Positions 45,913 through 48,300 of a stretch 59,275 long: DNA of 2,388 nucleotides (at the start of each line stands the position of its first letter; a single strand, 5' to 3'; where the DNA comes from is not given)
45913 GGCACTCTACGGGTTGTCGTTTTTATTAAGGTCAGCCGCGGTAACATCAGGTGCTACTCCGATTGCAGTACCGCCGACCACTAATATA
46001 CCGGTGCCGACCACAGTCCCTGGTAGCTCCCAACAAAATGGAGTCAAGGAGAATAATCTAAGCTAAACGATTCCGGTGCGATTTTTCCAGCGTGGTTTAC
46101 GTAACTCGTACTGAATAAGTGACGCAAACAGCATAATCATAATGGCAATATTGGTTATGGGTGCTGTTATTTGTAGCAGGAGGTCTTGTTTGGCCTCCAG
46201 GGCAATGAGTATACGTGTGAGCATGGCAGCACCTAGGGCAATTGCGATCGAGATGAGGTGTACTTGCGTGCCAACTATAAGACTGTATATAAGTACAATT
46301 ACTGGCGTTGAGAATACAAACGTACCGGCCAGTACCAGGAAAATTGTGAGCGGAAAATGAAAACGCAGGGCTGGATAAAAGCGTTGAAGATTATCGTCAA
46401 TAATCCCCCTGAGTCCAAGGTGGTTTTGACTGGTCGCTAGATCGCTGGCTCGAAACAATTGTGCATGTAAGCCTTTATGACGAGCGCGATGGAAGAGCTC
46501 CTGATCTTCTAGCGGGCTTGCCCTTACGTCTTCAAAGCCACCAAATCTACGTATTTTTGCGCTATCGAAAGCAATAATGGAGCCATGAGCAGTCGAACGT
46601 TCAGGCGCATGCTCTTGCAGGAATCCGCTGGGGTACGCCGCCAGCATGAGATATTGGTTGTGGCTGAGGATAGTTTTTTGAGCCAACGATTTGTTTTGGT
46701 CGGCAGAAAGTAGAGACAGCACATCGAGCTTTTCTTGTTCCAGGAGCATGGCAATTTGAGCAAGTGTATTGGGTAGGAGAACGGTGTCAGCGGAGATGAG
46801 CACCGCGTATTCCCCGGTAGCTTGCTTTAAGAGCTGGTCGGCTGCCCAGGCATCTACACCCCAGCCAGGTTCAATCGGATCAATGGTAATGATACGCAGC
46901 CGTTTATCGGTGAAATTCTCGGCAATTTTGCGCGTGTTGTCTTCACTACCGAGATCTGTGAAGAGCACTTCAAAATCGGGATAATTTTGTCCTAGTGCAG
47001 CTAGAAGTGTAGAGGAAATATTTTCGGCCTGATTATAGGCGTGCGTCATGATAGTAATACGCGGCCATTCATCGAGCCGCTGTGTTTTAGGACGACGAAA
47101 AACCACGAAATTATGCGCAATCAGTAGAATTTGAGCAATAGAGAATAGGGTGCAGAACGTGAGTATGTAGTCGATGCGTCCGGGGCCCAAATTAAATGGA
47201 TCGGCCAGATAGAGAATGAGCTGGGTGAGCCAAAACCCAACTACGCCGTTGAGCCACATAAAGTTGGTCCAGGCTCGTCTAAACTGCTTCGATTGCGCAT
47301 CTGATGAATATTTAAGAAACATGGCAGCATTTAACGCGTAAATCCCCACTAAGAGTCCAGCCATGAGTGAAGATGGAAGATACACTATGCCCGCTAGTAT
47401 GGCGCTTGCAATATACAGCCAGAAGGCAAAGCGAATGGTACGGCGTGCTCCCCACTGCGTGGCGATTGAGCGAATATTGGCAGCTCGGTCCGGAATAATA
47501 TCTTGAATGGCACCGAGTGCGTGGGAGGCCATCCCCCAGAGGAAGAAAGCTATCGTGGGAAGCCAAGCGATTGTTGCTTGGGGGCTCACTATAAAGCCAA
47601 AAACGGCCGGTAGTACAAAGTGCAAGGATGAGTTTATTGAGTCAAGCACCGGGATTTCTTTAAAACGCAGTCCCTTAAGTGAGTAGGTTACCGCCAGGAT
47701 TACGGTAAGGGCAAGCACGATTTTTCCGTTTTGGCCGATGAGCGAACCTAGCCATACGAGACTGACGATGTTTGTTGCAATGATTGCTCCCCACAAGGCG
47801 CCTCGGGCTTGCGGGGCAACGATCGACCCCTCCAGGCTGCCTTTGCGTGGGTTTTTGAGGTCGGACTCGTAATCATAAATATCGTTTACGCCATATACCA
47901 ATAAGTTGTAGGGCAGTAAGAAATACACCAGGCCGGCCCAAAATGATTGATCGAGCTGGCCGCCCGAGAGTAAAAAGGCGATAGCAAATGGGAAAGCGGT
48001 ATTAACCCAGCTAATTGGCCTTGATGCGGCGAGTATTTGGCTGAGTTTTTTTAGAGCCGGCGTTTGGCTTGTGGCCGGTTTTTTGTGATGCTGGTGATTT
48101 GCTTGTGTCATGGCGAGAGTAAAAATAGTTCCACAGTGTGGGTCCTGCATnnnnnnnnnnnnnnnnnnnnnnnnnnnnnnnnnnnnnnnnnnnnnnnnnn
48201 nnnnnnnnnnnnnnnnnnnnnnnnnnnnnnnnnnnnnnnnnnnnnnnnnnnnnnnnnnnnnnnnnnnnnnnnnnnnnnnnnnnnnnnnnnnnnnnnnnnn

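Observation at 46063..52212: Complete actinobacterial-style (C50-type) carotenoid gene cluster in a reduced genome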

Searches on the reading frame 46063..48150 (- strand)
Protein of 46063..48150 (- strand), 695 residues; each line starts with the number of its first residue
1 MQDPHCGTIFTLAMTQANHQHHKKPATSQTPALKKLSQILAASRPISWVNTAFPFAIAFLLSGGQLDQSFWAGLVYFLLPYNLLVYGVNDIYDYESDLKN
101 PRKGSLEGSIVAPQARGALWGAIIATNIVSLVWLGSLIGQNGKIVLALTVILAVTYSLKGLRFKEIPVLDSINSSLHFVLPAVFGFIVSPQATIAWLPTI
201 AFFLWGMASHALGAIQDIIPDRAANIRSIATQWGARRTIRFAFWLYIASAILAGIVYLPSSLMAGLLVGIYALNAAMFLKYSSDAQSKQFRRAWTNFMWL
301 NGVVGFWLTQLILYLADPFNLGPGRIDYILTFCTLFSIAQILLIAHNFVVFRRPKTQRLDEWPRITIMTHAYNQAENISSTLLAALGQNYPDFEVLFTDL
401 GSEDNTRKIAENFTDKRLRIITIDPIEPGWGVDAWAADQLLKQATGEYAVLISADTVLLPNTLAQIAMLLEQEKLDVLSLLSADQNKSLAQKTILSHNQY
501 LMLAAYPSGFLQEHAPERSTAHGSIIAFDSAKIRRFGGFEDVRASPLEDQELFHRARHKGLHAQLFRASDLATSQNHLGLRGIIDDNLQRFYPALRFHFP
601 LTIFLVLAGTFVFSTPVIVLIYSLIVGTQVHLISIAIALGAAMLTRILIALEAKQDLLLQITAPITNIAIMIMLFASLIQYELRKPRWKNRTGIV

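Call 3: search_protein_families(library=pfam, proteins=[window:46063-48150:-], max_evalue=0.01)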
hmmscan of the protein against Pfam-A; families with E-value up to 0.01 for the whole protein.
window:46063-48150:- (695 aa): 6 families
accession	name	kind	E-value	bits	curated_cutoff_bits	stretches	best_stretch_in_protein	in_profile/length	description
PF01040.23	UbiA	-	3e-23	82.8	34.2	1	53-299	3-246/250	UbiA prenyltransferase family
PF00535.33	Glycos_transf_2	-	4e-15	56.6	23.3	1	367-480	2-113/168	Glycosyl transferase family 2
PF13641.12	Glyco_tranf_2_3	-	7.2e-11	43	27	1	363-565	1-203/230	Glycosyltransferase like family 2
PF13632.12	Glyco_trans_2_3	-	9.8e-05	22.7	27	1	449-569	2-119/198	Glycosyl transferase family group 2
PF13506.12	Glyco_transf_21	-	0.00014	21.8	21.7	1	438-568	23-149/174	Glycosyl transferase family 21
PF10111.15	Glyco_tranf_2_2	-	0.0082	16.1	27.3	0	372-476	7-112/276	Glycosyltransferase like family 2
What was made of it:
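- Checked: Pfam (call 3): the 695-aa ORF (46063..48150, minus) hits UbiA (82.8 bits) and also Glycos_transf_2 (56.6 bits).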

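Call 4: search_protein_families(library=ncbifam, proteins=[window:46063-48150:-], max_evalue=0.01)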
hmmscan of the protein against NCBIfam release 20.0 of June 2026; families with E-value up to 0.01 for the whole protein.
window:46063-48150:- (695 aa): 23 families
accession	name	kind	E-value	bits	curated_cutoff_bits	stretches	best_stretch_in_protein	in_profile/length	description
NF009608.0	PRK13105.1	equivalog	3.7e-94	315.2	217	1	32-315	5-288/291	prenyltransferase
NF010119.0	PRK13595.1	equivalog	9.5e-44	150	248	1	32-302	8-275/292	prenyltransferase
NF009516.0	PRK12875.1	equivalog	2e-43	148.6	205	1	24-314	5-287/292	prenyltransferase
TIGR03469.1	HpnB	hypoth_equivalog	1.6e-29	103.1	379.25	1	350-692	30-383/386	hopene-associated glycosyltransferase HpnB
TIGR03937.1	PgaC_IcaA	equivalog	1.8e-14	53.5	422.3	1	352-467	34-147/407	poly-beta-1,6-N-acetyl-D-glucosamine synthase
NF009523.0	PRK12884.1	equivalog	2.6e-14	53.1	269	1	44-309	12-276/279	prenyltransferase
NF045692.1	OglycostaseCruG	equivalog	3.4e-13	49.3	600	1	353-563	31-245/386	2'-O-glycosyltransferase CruG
NF047683.1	TeichurnBiosyTuaG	equivalog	4.4e-09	36.3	400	1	362-470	5-111/252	teichuronic acid biosynthesis protein TuaG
NF007482.0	PRK10073.1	equivalog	2.6e-08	33.2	423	1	363-478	6-118/334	glycosyltransferase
TIGR01475.1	ubiA_other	subfamily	7.4e-08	32.2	180.8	1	88-308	55-272/282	UbiA-like polyprenyltransferase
TIGR03472.1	HpnI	equivalog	1e-07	31.2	310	1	331-679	9-351/373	bacteriohopanetetrol glucosamine biosynthesis glycosyltransferase HpnI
TIGR04283.1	glyco_like_mftF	equivalog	8.2e-07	28.8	182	1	366-585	2-196/221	TIGR04283 family arsenosugar biosynthesis glycosyltransferase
NF053739.1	GlytfEpsEBac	equivalog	7.8e-06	25.1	450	1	363-476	1-114/265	glycosyltransferase EpsE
NF050050.1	ProtGlycPglI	equivalog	1.3e-05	24.7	500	1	363-471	2-109/306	GalNAc(5)-diNAcBac-PP-undecaprenol beta-1,3-glucosyltransferase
NF009511.0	PRK12871.1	equivalog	4e-05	23.1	281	1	146-283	129-267/297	prenyltransferase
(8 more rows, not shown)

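Call 8: find_encoding_contigs(protein=window:46063-48150:-, flank=10000, max_places=6)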
Protein window:46063-48150:- (695 aa): 3 contigs read that carry it; 3 places shown.
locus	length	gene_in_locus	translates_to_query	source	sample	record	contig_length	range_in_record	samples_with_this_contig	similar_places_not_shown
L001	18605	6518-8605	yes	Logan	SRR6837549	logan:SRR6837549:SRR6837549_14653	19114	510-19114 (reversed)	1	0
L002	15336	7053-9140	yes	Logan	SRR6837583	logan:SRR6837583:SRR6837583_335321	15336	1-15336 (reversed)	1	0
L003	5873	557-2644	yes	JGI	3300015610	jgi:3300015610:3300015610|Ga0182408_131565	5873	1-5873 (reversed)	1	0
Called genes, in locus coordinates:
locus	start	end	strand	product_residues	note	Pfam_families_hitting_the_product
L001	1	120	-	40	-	?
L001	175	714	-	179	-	PF02357:NusG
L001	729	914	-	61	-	PF00584:SecE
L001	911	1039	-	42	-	-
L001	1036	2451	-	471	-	-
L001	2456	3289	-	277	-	PF00494:SQS_PSY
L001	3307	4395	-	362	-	PF00348:polyprenyl_synt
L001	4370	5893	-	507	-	PF00890:FAD_binding_2 (weak), PF01266:DAO, PF03486:HI0933_like (faint), PF07992:Pyr_redox_2 (faint), PF13450:NAD_binding_8, PF01593:Amino_oxidase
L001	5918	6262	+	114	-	PF18916:Lycopene_cyc (weak)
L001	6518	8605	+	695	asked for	PF01040:UbiA, PF13506:Glyco_transf_21 (weak), PF00535:Glycos_transf_2, PF13641:Glyco_tranf_2_3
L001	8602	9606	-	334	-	-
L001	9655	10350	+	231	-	PF18306:LDcluster4, PF03641:Lysine_decarbox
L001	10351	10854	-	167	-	-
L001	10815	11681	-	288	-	PF00561:Abhydrolase_1, PF12146:Hydrolase_4, PF12697:Abhydrolase_6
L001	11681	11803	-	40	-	-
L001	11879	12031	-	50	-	-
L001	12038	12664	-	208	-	-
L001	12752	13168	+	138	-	-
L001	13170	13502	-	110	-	-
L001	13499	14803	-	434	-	-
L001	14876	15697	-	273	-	PF03808:Glyco_tran_WecG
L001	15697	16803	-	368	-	PF13439:Glyco_transf_4 (weak), PF00534:Glycos_transf_1, PF20706:GT4-conflict (weak), PF13692:Glyco_trans_1_4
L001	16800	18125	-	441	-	-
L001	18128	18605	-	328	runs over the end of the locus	?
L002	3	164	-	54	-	?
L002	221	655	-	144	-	PF03946:Ribosomal_L11_N, PF00298:Ribosomal_L11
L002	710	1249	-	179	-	PF02357:NusG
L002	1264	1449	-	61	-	PF00584:SecE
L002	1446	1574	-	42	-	-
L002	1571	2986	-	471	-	-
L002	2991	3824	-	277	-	PF00494:SQS_PSY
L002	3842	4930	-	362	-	PF00348:polyprenyl_synt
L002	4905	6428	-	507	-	PF00890:FAD_binding_2 (weak), PF01266:DAO, PF03486:HI0933_like (faint), PF07992:Pyr_redox_2 (faint), PF13450:NAD_binding_8, PF01593:Amino_oxidase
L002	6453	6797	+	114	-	PF18916:Lycopene_cyc (weak)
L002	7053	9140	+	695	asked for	PF01040:UbiA, PF13506:Glyco_transf_21 (weak), PF00535:Glycos_transf_2, PF13641:Glyco_tranf_2_3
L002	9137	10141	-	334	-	-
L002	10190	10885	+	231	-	PF18306:LDcluster4, PF03641:Lysine_decarbox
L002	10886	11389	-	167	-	-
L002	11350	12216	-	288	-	PF00561:Abhydrolase_1, PF12146:Hydrolase_4, PF12697:Abhydrolase_6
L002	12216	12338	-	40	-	-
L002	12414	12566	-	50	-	-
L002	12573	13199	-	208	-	-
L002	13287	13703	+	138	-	-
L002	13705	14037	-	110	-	-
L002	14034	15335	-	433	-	?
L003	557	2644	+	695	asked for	PF01040:UbiA, PF13506:Glyco_transf_21 (weak), PF00535:Glycos_transf_2, PF13641:Glyco_tranf_2_3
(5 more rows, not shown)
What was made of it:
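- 48011..48406 (-): Cyclase subunit 2 (CrtYf-like), 131 aa, PIED motif. Its start shares the A of the preceding stop (TAATG). Its basic C-terminal tail overlaps the fusion gene out of frame. Public gene calls on L001 and L002 omit it (call 8).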

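Call 9: find_homologous_proteins(query=window:46063-48150:-, max_evalue=0.00001)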
Query window:46063-48150:- (695 aa): 217 proteins with E <= 0.00001 among 8000 candidates; the best 120 are listed.
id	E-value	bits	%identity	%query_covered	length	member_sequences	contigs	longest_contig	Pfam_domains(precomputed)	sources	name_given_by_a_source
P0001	0.0e+0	1499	97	100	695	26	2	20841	PF13506.14,PF13641.13,PF01040.24,PF00535.33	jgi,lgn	jgi:4-hydroxybenzoate polyprenyltransferase/glycosyltransferase involved in cell wall biosynthesis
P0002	0.0e+0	1256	91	87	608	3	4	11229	PF13506.14,PF13641.13,PF01040.24,PF00535.33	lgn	-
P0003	0.0e+0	1186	76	99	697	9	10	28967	PF13506.14,PF13641.13,PF01040.24,PF00535.33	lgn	-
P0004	0.0e+0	1185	87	87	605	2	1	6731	PF13632.13,PF13506.14,PF13641.13,PF01040.24,PF00535.33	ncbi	-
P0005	0.0e+0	1181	76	98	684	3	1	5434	PF13632.13,PF13506.14,PF13641.13,PF01040.24,PF00535.33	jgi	jgi:4-hydroxybenzoate polyprenyltransferase/glycosyltransferase involved in cell wall biosynthesis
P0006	0.0e+0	1130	72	97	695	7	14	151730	PF13506.14,PF13641.13,PF01040.24,PF00535.33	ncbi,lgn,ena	-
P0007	0.0e+0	1108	70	100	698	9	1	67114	PF13506.14,PF13641.13,PF01040.24,PF00535.33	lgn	-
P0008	0.0e+0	1101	84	84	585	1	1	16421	PF13632.13,PF13506.14,PF13641.13,PF01040.24,PF00535.33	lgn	-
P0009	0.0e+0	1083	70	98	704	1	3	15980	PF13641.13,PF01040.24,PF00535.33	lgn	-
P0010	0.0e+0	1053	66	98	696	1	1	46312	PF13506.14,PF13641.13,PF01040.24,PF00535.33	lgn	-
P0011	0.0e+0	1025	67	95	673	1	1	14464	PF13506.14,PF13641.13,PF01040.24,PF00535.33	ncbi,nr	ncbi:prenyltransferase [Candidatus Saccharibacteria bacterium]|nr:prenyltransferase [Candidatus Sacc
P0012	2.1e-287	973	62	97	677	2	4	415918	PF10111.15,PF13506.14,PF13641.13,PF01040.24,PF00535.33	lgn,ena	-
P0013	8.8e-286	968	62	97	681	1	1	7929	PF13506.14,PF13641.13,PF01040.24,PF00535.33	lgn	-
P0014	3.4e-281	953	63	95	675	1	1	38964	PF13506.14,PF13641.13,PF01040.24,PF00535.33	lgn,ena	-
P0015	2.8e-276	936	62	97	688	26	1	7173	PF13506.14,PF13641.13,PF01040.24,PF00535.33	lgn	-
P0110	3.1e-81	292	33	94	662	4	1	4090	PF13506.14,PF13641.13,PF01040.24,PF00535.33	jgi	jgi:lycopene elongase/hydratase (flavuxanthin-forming)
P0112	1.0e-79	287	34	78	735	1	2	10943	PF13641.13,PF01040.24,PF18916.6,PF00535.33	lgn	-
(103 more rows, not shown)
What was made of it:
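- A member of the fused family carries the JGI name 'flavuxanthin-forming' (call 9, P0110). One protein fuses the cyclase, UbiA and GT2 domains together (P0112, call 9). JGI names for the family are generic: '4-hydroxybenzoate polyprenyltransferase / glycosyltransferase involved in cell wall biosynthesis' (call 9).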

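Call 22: find_related_loci(query=A1, collection=genome_contigs, flank=8000)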
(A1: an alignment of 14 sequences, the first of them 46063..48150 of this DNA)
Query A1 (695 aa) in genome_contigs; peptide patterns used: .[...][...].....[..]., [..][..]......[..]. (x = any residue, [..] = any of these).
600 stretches matched a pattern (row limit reached: there are more); 590 encode a relative of the query (tblastn E <= 1e-3); the best 80 are kept; 80 distinct loci.
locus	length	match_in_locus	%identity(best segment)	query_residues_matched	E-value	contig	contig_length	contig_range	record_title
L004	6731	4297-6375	83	1-695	0e+0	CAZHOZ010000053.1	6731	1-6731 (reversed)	MAG TPA_asm: uncultured Candidatus Saccharibacteria bacterium isolate binchicken_co16_307 genome assembly, contig: NODE_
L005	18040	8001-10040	60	14-695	0e+0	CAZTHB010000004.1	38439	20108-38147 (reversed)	MAG TPA_asm: uncultured Candidatus Saccharibacteria bacterium isolate SRP257259_co1_77 genome assembly, contig: NODE_106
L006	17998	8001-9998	48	27-692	0e+0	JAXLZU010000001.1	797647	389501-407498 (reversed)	MAG: Candidatus Saccharibacteria bacterium isolate STL-PAT10 C2.14.fa-1, whole genome shotgun sequence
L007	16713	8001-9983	48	27-692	0e+0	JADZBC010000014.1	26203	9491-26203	MAG: bacterium isolate SJ655 c_000001500598, whole genome shotgun sequence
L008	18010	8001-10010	48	22-694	0e+0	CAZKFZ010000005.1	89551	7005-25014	MAG TPA_asm: uncultured Candidatus Saccharibacteria bacterium isolate SRP342105_co3_110 genome assembly, contig: NODE_12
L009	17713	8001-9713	33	23-577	3e-74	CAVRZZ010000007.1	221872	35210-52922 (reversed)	MAG: uncultured Chloroflexia bacterium isolate MFD05942.bin.1.135 genome assembly, contig: contig_37793, whole genome sh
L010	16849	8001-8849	48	34-316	2e-73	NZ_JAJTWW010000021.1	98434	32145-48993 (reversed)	Brevibacterium daeguense strain DSM 27938 contig21, whole genome shotgun sequence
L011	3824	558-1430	46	31-316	1e-72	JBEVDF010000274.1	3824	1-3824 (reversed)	MAG: Aeromicrobium sp. isolate T2R1BO.metabat2.144 T2R1BO.metabat2.144_k133_7475986, whole genome shotgun sequence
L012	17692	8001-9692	35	32-577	5e-71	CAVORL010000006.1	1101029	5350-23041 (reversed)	MAG: uncultured Chloroflexia bacterium isolate MFD09964.bin.2.179 genome assembly, contig: contig_7734, whole genome sho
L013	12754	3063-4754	34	24-577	2e-70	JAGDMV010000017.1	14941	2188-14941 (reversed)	MAG: Chloroflexota bacterium isolate CTSoil_043 scaffold_1984, whole genome shotgun sequence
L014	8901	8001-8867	45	33-315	4e-70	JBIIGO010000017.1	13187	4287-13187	MAG: Aurantimicrobium sp. isolate ME2001-07-16D8pf_3300042503_group1_bin171 Rohwer_bin131_scaffold_4153_c1, whole genome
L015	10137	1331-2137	50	43-313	1e-69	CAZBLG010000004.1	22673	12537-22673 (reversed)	MAG TPA_asm: uncultured Candidatus Saccharibacteria bacterium isolate SRP220891_co3_243 genome assembly, contig: NODE_27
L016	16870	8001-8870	48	27-316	3e-69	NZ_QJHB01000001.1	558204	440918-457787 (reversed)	Homoserinimonas sp. OAct 916 NODE_1_length_558204_cov_43.4355, whole genome shotgun sequence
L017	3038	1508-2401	43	5-314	3e-70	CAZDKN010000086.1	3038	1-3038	MAG TPA_asm: uncultured Candidatus Saccharimonas sp. isolate SRP062349_co2_266 genome assembly, contig: NODE_19913_lengt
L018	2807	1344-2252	45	16-315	2e-70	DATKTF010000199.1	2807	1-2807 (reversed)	MAG TPA_asm: Cellulomonadaceae bacterium isolate SMAG_U14074 k141_531819, whole genome shotgun sequence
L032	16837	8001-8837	47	34-313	7e-68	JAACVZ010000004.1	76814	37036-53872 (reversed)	MAG: Candidatus Saccharibacteria bacterium isolate CG_2015-01t_48_29 CG_2015-01t_curated_scaffold_96, whole genome shotg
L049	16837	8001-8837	47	36-313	9e-67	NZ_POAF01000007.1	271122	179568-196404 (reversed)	Glutamicibacter soli strain NHPC-3 NODE_7_length_271122_cov_24.8067, whole genome shotgun sequence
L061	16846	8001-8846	45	32-313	2e-66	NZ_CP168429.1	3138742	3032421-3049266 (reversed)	Clavibacter nebraskensis strain CDK015 chromosome, complete genome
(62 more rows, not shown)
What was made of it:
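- One copy lies on a 797,647-bp Saccharibacteria contig (call 22). The UbiA domain is 41-50% identical to actinobacterial elongases (call 22).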

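Call 57: search_protein_families(library=ncbifam, proteins=[L049:8001-8840:+, L061:7998-8846:+, L032:8001-8834:+, L012:8001-10019:+, L006:8025-9998:+], max_evalue=1e-20)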
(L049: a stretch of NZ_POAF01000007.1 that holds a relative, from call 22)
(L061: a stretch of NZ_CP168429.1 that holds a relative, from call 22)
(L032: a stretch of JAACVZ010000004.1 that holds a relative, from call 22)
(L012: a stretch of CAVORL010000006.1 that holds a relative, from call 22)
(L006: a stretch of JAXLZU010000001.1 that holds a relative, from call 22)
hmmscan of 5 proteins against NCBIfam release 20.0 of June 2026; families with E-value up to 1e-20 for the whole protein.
L049:8001-8840:+ (280 aa): 3 families
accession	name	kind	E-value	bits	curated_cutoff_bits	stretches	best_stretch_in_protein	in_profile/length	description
NF009608.0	PRK13105.1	equivalog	3.7e-125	416.9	217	1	1-280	9-287/291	prenyltransferase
NF010119.0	PRK13595.1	equivalog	1.2e-41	143.1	248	1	2-234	13-242/292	prenyltransferase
NF009516.0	PRK12875.1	equivalog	9.4e-38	129.9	205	1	4-279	20-286/292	prenyltransferase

L061:7998-8846:+ (283 aa): 3 families
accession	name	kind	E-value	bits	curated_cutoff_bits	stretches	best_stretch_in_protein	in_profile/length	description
NF009608.0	PRK13105.1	equivalog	5.6e-143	475.4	217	1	2-283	5-286/291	prenyltransferase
NF010119.0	PRK13595.1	equivalog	1.4e-44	152.8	248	1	5-280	11-280/292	prenyltransferase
NF009516.0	PRK12875.1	equivalog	7.2e-39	133.6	205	1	4-244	15-253/292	prenyltransferase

L032:8001-8834:+ (278 aa): 3 families
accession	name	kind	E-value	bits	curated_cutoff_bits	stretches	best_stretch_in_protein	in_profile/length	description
NF009608.0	PRK13105.1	equivalog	4e-118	393.8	217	1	2-278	8-286/291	prenyltransferase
NF010119.0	PRK13595.1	equivalog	1e-41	143.4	248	1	4-245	13-252/292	prenyltransferase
NF009516.0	PRK12875.1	equivalog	1.7e-40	139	205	1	2-277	16-285/292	prenyltransferase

L012:8001-10019:+ (673 aa): 4 families
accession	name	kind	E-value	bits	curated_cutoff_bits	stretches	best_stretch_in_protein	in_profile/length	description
NF009608.0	PRK13105.1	equivalog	1.6e-87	293.4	217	1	3-283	7-288/291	prenyltransferase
NF010119.0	PRK13595.1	equivalog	1.2e-47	162.8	248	1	4-281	11-283/292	prenyltransferase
NF009516.0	PRK12875.1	equivalog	1.6e-41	142.3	205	1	5-282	17-287/292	prenyltransferase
TIGR03469.1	HpnB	hypoth_equivalog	6.2e-32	111.1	379.25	1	335-666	41-369/386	hopene-associated glycosyltransferase HpnB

L006:8025-9998:+ (658 aa): 4 families
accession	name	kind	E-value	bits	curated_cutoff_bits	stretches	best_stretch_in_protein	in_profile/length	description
NF009608.0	PRK13105.1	equivalog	2.4e-96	322.3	217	1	2-281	9-288/291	prenyltransferase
NF010119.0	PRK13595.1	equivalog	1.6e-42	146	248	1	3-235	13-245/292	prenyltransferase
NF009516.0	PRK12875.1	equivalog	1.4e-40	139.2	205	1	5-277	20-284/292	prenyltransferase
TIGR03469.1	HpnB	hypoth_equivalog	1.5e-25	90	379.25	1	315-635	29-359/386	hopene-associated glycosyltransferase HpnB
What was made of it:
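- On Cyclic C50 carotenoid pathway (CrtEb + CrtYe/Yf type): NF009608 scores 315 bits (cut-off 217), the same model hit by elongases in actinobacterial crt operons (calls 4, 57).
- The UbiA domain passes the same equivalog model as elongases embedded in actinobacterial C50 operons (calls 4, 57).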
